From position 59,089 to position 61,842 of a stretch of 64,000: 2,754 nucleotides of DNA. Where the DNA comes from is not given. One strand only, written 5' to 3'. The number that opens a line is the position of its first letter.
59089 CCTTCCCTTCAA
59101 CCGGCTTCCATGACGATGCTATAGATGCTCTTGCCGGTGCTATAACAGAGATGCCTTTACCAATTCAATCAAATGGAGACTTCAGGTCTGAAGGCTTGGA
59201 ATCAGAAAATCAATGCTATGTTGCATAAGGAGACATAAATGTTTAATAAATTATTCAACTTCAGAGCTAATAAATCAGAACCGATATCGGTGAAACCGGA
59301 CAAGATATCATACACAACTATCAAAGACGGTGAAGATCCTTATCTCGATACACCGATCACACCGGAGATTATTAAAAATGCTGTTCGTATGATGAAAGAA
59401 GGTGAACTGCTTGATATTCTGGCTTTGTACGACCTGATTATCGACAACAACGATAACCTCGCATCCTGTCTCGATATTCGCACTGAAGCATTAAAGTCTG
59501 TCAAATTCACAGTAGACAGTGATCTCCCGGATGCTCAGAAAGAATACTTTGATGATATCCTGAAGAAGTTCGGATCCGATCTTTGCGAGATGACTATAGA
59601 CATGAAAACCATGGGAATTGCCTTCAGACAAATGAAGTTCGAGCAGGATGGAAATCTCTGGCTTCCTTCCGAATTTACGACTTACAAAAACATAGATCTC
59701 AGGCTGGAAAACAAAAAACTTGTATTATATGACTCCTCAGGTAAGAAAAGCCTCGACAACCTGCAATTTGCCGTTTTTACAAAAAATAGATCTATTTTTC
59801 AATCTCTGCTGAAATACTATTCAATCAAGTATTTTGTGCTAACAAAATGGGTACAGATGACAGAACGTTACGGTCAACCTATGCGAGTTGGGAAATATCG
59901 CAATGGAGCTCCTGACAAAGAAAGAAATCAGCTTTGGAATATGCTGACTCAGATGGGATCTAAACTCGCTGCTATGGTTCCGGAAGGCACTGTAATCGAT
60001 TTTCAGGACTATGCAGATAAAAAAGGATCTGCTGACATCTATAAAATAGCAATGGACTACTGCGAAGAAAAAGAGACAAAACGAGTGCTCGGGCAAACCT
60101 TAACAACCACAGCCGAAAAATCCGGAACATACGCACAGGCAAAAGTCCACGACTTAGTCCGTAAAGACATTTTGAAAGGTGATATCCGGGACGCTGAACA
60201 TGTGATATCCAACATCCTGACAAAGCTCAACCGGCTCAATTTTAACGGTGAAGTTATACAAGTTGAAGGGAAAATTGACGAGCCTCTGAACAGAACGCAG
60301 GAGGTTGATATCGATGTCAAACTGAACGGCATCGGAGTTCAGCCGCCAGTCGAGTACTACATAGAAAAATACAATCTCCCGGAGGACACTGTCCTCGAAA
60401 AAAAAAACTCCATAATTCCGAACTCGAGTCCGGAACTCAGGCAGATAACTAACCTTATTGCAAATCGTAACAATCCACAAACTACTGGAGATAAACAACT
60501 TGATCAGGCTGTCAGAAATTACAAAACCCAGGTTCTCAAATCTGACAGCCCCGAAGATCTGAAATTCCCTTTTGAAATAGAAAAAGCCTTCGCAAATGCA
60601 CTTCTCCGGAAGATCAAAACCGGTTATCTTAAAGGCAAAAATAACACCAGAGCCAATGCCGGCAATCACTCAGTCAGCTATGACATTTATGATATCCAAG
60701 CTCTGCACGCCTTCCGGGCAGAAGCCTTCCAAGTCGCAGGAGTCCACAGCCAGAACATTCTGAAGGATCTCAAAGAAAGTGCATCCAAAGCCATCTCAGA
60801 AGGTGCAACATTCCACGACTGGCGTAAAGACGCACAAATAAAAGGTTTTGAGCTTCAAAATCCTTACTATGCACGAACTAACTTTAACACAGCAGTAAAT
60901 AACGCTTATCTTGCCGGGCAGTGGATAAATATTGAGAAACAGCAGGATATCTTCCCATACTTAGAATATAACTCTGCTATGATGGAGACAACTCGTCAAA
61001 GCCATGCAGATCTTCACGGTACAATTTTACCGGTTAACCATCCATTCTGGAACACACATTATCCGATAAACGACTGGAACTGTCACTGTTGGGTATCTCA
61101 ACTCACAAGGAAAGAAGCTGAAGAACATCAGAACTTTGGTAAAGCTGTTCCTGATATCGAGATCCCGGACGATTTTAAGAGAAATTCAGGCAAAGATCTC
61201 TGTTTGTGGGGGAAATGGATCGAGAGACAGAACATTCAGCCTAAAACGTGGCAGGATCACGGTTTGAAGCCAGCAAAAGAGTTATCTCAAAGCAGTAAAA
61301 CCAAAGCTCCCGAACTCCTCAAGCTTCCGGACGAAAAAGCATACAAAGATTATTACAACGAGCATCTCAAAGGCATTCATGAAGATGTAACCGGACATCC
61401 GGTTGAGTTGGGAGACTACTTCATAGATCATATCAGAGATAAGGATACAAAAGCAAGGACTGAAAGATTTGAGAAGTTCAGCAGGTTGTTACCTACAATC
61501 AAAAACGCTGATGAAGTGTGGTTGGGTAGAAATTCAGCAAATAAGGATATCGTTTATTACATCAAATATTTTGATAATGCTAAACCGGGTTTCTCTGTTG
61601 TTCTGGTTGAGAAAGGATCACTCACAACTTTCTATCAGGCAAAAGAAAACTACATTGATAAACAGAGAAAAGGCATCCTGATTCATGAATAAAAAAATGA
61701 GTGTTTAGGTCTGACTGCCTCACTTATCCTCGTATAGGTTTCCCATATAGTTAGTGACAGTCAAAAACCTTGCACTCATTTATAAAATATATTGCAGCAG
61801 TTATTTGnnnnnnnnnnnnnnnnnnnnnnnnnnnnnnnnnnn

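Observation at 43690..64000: Prophage combining a Mu-type head/packaging module with a siphovirus tail and an inverted packaging cassette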

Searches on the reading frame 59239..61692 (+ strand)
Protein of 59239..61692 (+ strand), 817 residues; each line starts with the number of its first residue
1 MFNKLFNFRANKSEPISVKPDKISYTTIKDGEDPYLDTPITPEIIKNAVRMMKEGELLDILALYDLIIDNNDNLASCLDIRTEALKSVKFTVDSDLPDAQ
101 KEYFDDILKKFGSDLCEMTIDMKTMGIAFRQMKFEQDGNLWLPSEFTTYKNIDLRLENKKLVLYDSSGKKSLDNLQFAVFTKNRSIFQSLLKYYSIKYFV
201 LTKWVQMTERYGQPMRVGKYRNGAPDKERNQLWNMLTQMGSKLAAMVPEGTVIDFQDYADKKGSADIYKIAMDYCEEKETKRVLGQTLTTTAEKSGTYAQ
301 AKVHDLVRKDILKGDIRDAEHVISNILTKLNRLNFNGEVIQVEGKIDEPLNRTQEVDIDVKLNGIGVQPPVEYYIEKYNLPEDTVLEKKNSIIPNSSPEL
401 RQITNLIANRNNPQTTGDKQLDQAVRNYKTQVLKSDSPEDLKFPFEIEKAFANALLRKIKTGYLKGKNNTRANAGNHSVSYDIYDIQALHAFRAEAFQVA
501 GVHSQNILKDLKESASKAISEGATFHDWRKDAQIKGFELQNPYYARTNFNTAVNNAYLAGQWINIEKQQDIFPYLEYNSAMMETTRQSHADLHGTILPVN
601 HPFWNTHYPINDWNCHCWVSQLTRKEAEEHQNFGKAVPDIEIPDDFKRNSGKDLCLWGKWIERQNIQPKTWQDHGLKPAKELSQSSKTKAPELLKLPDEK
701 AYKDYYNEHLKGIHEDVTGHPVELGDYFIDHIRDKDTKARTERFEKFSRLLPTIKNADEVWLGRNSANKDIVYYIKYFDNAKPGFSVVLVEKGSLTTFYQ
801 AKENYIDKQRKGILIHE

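Call 4: search_protein_families(library=pfam, proteins=[window:59239-61692:+], max_evalue=0.01)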
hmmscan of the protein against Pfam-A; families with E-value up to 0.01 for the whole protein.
window:59239-61692:+ (817 aa): 3 families
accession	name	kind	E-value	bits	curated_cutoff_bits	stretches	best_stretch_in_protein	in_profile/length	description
PF06074.18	Portal_Mu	-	2.1e-55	188.8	23.9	1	62-380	2-336/336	Portal protein of Mu bacteriophage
PF04233.19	Phage_Mu_F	-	4.2e-15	56.9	29.6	1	511-619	3-111/112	Phage Mu protein F like protein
PF18810.6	PBECR2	-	5e-14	53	27.1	1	711-816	14-119/120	phage-Barnase-EndoU-ColicinE5/D-RelE like nuclease2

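Call 14: find_related_loci(query=window:59239-61692:+, collection=genome_contigs, flank=10000)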
Query window:59239-61692:+ (817 aa) in genome_contigs; peptide patterns used: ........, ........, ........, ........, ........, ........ (x = any residue, [..] = any of these).
59 stretches matched a pattern, but none encodes a relative of the query by tblastn (E <= 1e-3).

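Call 15: find_related_loci(query=window:59239-61692:+, collection=viral_contigs, flank=10000)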
Query window:59239-61692:+ (817 aa) in viral_contigs; peptide patterns used: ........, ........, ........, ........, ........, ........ (x = any residue, [..] = any of these).
6 stretches matched a pattern, but none encodes a relative of the query by tblastn (E <= 1e-3).
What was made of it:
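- Tried and rejected: Single-protein scans of genome and viral contigs with the portal: no close relative (calls 14-15).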

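Call 16: find_homologous_proteins(query=window:59239-61692:+, max_evalue=1e-10)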
Query window:59239-61692:+ (817 aa): 38 proteins with E <= 1e-10 among 8000 candidates.
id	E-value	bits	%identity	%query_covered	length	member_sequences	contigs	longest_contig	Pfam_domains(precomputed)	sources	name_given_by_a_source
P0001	2.1e-171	590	39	96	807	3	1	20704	PF18810.7,PF06074.19,PF04233.20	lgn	-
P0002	1.9e-165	571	39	96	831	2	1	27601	PF18810.7,PF06074.19,PF04233.20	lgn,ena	-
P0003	4.8e-157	543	36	96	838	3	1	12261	PF18810.7,PF06074.19,PF04233.20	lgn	-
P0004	9.9e-153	528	37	94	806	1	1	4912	PF18810.7,PF06074.19,PF04233.20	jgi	jgi:SPP1 gp7 family putative phage head morphogenesis protein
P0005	1.4e-138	482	33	95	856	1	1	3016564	PF06074.19,PF04233.20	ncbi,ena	-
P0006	7.9e-138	479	34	95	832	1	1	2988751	PF06074.19,PF04233.20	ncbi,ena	-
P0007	9.7e-133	462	36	47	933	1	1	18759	PF18810.7,PF06074.19,PF04233.20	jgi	jgi:SPP1 gp7 family putative phage head morphogenesis protein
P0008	2.3e-129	451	31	96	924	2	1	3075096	PF18810.7,PF06074.19,PF18812.7,PF04233.20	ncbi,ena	-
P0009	1.2e-128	449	31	96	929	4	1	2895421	PF18810.7,PF06074.19,PF18812.7,PF04233.20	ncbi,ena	-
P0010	2.6e-122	428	34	77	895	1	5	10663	PF18810.7,PF06074.19,PF04233.20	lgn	-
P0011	1.9e-97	346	49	22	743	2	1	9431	PF18810.7,PF06074.19,PF04233.20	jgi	jgi:SPP1 gp7 family putative phage head morphogenesis protein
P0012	5.7e-97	344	37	68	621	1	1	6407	PF06074.19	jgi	-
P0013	4.0e-94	335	30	93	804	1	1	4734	PF06074.19,PF04233.20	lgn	-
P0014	1.5e-25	108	27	46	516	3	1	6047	PF06074.19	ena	-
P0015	2.8e-23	100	27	42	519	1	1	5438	PF06074.19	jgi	jgi:phage gp29-like protein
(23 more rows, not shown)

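Call 17: find_encoding_contigs(protein=P0002, flank=10000, max_places=2)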
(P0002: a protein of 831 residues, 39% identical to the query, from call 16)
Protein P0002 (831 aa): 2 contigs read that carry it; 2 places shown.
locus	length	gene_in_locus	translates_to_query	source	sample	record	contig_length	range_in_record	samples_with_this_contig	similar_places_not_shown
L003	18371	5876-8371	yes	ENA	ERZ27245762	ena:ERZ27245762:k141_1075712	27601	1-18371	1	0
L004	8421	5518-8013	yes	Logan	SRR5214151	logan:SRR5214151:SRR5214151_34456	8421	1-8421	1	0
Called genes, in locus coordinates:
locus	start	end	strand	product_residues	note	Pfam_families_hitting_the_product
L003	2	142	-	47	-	?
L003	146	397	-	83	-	-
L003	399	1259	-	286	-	PF19821:Phage_capsid_2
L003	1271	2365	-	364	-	PF00574:CLP_protease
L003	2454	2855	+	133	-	-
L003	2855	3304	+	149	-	PF07030:Phage_Mu_Gp36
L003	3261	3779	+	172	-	PF05069:Phage_tail_S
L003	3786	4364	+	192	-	PF01527:HTH_Tnp_1 (faint)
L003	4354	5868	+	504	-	-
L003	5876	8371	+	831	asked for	PF06074:Portal_Mu, PF04233:Phage_Mu_F, PF18810:PBECR2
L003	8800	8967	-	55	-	-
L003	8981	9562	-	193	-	PF04545:Sigma70_r4 (faint), PF07037:YfeC-like (weak), PF12728:HTH_17 (faint)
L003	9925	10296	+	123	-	PF12844:HTH_19, PF01381:HTH_3 (weak)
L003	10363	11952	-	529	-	PF07969:Amidohydro_3, PF01979:Amidohydro_1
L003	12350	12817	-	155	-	PF17200:sCache_2, PF08269:dCache_2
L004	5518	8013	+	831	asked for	PF06074:Portal_Mu, PF04233:Phage_Mu_F, PF18810:PBECR2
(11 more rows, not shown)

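Call 18: find_encoding_contigs(protein=P0001, flank=10000, max_places=2)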
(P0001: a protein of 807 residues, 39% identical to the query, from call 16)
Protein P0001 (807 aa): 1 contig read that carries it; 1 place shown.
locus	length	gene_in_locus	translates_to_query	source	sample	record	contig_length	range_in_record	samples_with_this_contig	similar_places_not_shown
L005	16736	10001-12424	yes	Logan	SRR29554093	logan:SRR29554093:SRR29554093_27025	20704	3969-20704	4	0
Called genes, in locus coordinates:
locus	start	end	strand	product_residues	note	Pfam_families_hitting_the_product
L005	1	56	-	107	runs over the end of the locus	-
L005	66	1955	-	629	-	-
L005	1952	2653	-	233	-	-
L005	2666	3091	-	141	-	-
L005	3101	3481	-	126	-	-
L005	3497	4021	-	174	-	-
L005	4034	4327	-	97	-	-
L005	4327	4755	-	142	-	PF00959:Phage_lysozyme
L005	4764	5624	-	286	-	PF19821:Phage_capsid_2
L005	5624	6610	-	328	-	PF00574:CLP_protease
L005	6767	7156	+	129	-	-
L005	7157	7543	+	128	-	PF07030:Phage_Mu_Gp36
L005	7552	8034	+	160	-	PF05069:Phage_tail_S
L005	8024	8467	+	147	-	PF08822:DUF1804 (weak), PF06056:Terminase_5 (weak)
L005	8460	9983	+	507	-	-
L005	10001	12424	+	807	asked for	PF06074:Portal_Mu, PF04233:Phage_Mu_F, PF18810:PBECR2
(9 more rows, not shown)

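Call 19: find_encoding_contigs(protein=P0005, flank=10000, max_places=2)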
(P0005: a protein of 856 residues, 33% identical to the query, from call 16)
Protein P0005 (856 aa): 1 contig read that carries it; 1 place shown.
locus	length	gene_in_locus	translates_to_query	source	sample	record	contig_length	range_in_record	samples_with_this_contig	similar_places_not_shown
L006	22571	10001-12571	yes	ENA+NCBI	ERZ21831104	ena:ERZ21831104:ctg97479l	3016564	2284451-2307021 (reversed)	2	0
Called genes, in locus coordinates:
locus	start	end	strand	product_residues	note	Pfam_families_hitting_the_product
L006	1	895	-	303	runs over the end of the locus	-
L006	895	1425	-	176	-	PF10123:Mu-like_Pro_N (faint)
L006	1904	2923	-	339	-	PF00078:RVT_1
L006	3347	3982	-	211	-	PF00574:CLP_protease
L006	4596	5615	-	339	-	PF00078:RVT_1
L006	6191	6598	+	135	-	-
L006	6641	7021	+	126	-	PF07030:Phage_Mu_Gp36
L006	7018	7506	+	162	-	PF05069:Phage_tail_S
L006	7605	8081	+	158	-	PF08822:DUF1804 (weak), PF06056:Terminase_5 (weak)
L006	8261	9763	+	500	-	-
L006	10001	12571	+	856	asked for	PF06074:Portal_Mu, PF04233:Phage_Mu_F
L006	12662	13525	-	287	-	-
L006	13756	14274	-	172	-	-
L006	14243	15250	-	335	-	-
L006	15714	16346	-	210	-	PF09524:Phg_2220_C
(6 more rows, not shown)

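Call 23: find_encoding_contigs(protein=window:59239-61692:+, flank=10000, max_places=3)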
Protein window:59239-61692:+ (817 aa): 1 contig read that carries it; 1 place shown.
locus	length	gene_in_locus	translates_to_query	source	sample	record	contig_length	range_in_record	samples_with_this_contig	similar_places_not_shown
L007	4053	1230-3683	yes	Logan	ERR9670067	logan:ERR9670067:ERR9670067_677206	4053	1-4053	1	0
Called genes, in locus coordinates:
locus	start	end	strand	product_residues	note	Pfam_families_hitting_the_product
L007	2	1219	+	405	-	?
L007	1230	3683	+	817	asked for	PF06074:Portal_Mu, PF04233:Phage_Mu_F, PF18810:PBECR2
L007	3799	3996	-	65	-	-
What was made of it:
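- A 4-kb Logan contig from an independent assembly spans the convergent (portal/orf65) junction and carries the identical portal gene (call 23).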

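Call 45: search_solved_structures(query=window:59239-61692:+, max_evalue=0.1)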
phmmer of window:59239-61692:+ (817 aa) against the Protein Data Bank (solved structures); distinct sequences matched with E-value up to 0.1: 2.
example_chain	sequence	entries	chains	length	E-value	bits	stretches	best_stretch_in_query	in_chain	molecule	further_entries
8rka_A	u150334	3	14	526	1.8e-19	72.8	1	183-337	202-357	Portal protein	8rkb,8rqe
9khx_X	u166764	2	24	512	1.6e-18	69.7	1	187-384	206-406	Portal protein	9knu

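Call 49: search_protein_families(library=phrogs, proteins=[window:59239-61692:+], max_evalue=0.001)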
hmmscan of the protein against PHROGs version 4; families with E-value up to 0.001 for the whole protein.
window:59239-61692:+ (817 aa): 9 families
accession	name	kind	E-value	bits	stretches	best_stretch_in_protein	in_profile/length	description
phrog_113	-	head and packaging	6.9e-54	184.5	1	58-504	67-542/1272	portal protein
phrog_220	-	head and packaging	1.3e-49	170.1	1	400-815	836-1299/1338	minor head protein and DNA pilot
phrog_35074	-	unknown function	1.4e-35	123.5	2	523-624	533-633/890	-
phrog_19194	-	unknown function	1.3e-26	94.3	1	458-652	36-228/438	-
phrog_28631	-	unknown function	4.2e-26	92.7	1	493-629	59-201/550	-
phrog_23416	-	unknown function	4.8e-19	69.6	1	524-651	80-207/459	-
phrog_10231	-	unknown function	1.5e-13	51.8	1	246-384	1-137/256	-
phrog_25139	-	unknown function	1.5e-07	32.5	1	195-267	32-104/108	-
phrog_2468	-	head and packaging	0.00075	20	0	509-629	150-279/303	head morphogenesis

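Call 68: find_related_loci(query=A2, collection=genome_contigs, flank=10000)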
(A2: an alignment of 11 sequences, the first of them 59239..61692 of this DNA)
Query A2 (817 aa) in genome_contigs; peptide patterns used: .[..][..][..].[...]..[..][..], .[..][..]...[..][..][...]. (x = any residue, [..] = any of these).
139 stretches matched a pattern; 87 encode a relative of the query (tblastn E <= 1e-3); the best 80 are kept; 79 distinct loci.
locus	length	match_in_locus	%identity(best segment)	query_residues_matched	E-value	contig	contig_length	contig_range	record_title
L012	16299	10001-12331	37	40-817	1e-151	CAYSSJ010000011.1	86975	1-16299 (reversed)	MAG TPA_asm: uncultured Candidatus Cloacimonadota bacterium isolate SRP241341_co1_26 genome assembly, contig: NODE_349_l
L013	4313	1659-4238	34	23-817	2e-154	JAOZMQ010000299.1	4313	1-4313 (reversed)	MAG: Candidatus Cloacimonadota bacterium isolate GMC3.metabat2.36 GMC3_10711_length_4313_cov_9.659465, whole genome shot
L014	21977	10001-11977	38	30-662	1e-143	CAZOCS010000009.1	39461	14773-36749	MAG TPA_asm: uncultured Candidatus Cloacimonadota bacterium isolate SRP167671_co2_64 genome assembly, contig: NODE_1280_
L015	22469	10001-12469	34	30-815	2e-141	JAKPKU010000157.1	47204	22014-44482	MAG: Candidatus Cloacimonadota bacterium isolate JPAS_maxbin.145 k141_468097, whole genome shotgun sequence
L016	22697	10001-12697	31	32-815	1e-132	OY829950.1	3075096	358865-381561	MAG: Candidatus Cloacimonadales bacterium isolate 55f7dba2-411d-4d06-9fab-9545568f0b98 genome assembly, chromosome: 1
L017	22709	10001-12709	31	32-815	2e-132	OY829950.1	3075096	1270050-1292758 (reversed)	MAG: Candidatus Cloacimonadales bacterium isolate 55f7dba2-411d-4d06-9fab-9545568f0b98 genome assembly, chromosome: 1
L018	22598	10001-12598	31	32-814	1e-130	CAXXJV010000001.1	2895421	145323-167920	MAG: Candidatus Cloacimonadales bacterium isolate fe4f4fb4-34b0-436a-ac08-ddaca2942b79 genome assembly, contig: contig_1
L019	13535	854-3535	31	32-815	1e-125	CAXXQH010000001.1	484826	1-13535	MAG: Candidatus Cloacimonadales bacterium isolate 04309a76-b7cc-48c3-85ee-0a4392eb1095 genome assembly, contig: contig_1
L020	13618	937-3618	31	32-815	1e-125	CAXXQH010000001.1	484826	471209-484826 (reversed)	MAG: Candidatus Cloacimonadales bacterium isolate 04309a76-b7cc-48c3-85ee-0a4392eb1095 genome assembly, contig: contig_1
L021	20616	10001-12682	31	32-815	1e-125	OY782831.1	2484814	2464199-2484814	MAG: Candidatus Cloacimonadales bacterium isolate 04309a76-b7cc-48c3-85ee-0a4392eb1095 genome assembly, chromosome: 1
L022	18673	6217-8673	35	30-815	3e-151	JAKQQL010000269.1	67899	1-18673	MAG: Candidatus Cloacimonadota bacterium isolate USMO_maxbin.155 k141_1129292, whole genome shotgun sequence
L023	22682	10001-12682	31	32-815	6e-121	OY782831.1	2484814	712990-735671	MAG: Candidatus Cloacimonadales bacterium isolate 04309a76-b7cc-48c3-85ee-0a4392eb1095 genome assembly, chromosome: 1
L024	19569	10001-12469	34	30-815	2e-140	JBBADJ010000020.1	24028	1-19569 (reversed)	MAG: Candidatus Ratteibacteria bacterium isolate SO_2017_LW2_115 scaffold_4694_c1_LW138R_2017, whole genome shotgun sequ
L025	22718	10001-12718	37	32-815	7e-79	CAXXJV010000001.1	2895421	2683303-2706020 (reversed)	MAG: Candidatus Cloacimonadales bacterium isolate fe4f4fb4-34b0-436a-ac08-ddaca2942b79 genome assembly, contig: contig_1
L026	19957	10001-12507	39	40-817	3e-77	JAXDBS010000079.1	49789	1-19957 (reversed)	MAG: Candidatus Cloacimonadaceae bacterium isolate POMEDNA-B24 Raw2_k127_1474769, whole genome shotgun sequence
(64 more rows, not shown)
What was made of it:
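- Several relatives occur twice in one genome (call 68), as expected for transposing phages.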

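Call 69: find_related_loci(query=A2, collection=viral_contigs, flank=10000)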
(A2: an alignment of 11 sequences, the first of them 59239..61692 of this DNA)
Query A2 (817 aa) in viral_contigs; peptide patterns used: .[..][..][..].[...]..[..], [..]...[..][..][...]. (x = any residue, [..] = any of these).
600 stretches matched a pattern (row limit reached: there are more); 583 encode a relative of the query (tblastn E <= 1e-3); the best 80 are kept; 80 distinct loci.
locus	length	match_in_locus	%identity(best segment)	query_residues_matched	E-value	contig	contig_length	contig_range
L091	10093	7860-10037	38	35-725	2e-158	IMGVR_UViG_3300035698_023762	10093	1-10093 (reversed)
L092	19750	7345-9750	32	23-815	3e-137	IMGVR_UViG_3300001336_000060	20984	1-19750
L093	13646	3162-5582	31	40-816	9e-113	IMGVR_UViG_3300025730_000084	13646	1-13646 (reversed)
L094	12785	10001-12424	36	35-815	3e-163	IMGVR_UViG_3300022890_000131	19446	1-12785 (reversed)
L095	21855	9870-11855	29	35-652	3e-87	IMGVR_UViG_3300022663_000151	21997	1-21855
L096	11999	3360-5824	39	19-816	3e-80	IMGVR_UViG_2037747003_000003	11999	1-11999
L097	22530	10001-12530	38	4-817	7e-76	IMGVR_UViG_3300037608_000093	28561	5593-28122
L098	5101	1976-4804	22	40-817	3e-45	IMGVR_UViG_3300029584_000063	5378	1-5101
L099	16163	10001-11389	28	200-658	1e-39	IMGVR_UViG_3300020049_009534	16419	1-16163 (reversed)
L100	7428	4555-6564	23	40-634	5e-36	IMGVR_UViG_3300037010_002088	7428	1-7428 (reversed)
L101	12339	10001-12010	23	40-634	1e-35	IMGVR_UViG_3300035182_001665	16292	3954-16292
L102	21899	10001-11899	24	59-623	8e-33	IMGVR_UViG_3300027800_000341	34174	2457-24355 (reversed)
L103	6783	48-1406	27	200-658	3e-32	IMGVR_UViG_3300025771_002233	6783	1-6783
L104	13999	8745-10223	23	204-712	2e-31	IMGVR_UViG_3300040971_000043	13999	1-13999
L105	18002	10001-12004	23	192-816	2e-31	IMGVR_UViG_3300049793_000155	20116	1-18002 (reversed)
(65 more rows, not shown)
